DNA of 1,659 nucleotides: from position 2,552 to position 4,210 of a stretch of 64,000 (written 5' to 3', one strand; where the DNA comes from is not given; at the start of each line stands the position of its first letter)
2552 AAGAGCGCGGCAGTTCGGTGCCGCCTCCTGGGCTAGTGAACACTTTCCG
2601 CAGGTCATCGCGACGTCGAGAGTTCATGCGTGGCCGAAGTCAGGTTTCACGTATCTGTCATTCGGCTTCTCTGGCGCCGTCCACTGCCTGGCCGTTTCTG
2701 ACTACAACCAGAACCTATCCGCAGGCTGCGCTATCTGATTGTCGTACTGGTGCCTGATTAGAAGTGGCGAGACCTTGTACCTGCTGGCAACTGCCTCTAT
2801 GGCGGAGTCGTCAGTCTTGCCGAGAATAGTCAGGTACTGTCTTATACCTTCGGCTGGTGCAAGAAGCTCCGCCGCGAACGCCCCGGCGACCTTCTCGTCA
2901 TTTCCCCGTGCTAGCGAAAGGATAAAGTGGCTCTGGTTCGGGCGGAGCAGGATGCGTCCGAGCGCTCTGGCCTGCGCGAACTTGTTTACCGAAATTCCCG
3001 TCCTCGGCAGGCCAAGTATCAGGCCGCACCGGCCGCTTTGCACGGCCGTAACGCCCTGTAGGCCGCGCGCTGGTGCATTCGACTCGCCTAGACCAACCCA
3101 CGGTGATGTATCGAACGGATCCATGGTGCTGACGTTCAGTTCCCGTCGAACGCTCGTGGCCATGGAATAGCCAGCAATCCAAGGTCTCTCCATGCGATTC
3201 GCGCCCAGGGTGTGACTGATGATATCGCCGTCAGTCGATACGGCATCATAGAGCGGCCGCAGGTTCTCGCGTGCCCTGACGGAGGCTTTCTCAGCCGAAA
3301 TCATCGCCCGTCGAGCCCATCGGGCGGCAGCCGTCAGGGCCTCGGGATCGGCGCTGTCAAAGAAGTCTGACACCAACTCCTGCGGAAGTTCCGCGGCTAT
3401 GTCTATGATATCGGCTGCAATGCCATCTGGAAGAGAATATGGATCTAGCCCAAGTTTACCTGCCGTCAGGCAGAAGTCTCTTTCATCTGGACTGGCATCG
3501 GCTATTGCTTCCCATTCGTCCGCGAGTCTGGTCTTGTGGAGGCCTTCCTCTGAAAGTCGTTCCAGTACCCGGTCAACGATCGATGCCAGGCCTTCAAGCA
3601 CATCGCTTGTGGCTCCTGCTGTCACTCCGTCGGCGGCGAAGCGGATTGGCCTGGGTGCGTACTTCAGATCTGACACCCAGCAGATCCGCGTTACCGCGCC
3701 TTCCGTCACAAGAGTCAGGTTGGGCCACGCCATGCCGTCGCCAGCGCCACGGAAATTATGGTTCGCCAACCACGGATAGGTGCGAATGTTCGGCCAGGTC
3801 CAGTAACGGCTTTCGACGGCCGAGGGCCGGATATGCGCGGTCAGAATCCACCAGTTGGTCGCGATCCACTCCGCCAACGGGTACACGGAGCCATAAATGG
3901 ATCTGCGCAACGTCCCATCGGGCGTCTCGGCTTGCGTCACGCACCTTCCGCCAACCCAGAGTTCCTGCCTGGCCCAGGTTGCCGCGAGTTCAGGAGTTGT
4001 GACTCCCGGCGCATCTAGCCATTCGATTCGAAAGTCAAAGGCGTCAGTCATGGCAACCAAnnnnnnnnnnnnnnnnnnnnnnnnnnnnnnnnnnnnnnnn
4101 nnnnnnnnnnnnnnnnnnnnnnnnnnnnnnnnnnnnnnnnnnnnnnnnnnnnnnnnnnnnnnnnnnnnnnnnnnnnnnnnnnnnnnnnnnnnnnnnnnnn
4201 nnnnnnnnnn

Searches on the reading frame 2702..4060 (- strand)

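Call 19: search_protein_families(library=ncbifam, proteins=[window:2702-4060:-], max_evalue=10)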
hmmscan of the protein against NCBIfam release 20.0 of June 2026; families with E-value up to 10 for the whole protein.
window:2702-4060:- (452 aa): 0 families

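Call 20: search_protein_families(library=pfam, proteins=[window:2702-4060:-], max_evalue=10)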
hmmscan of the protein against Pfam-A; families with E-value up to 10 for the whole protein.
window:2702-4060:- (452 aa): 1 family
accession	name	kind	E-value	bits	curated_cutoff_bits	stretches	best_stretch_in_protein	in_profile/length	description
PF06114.19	Peptidase_M78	-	0.061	13.6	22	1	388-437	74-120/123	IrrE N-terminal-like domain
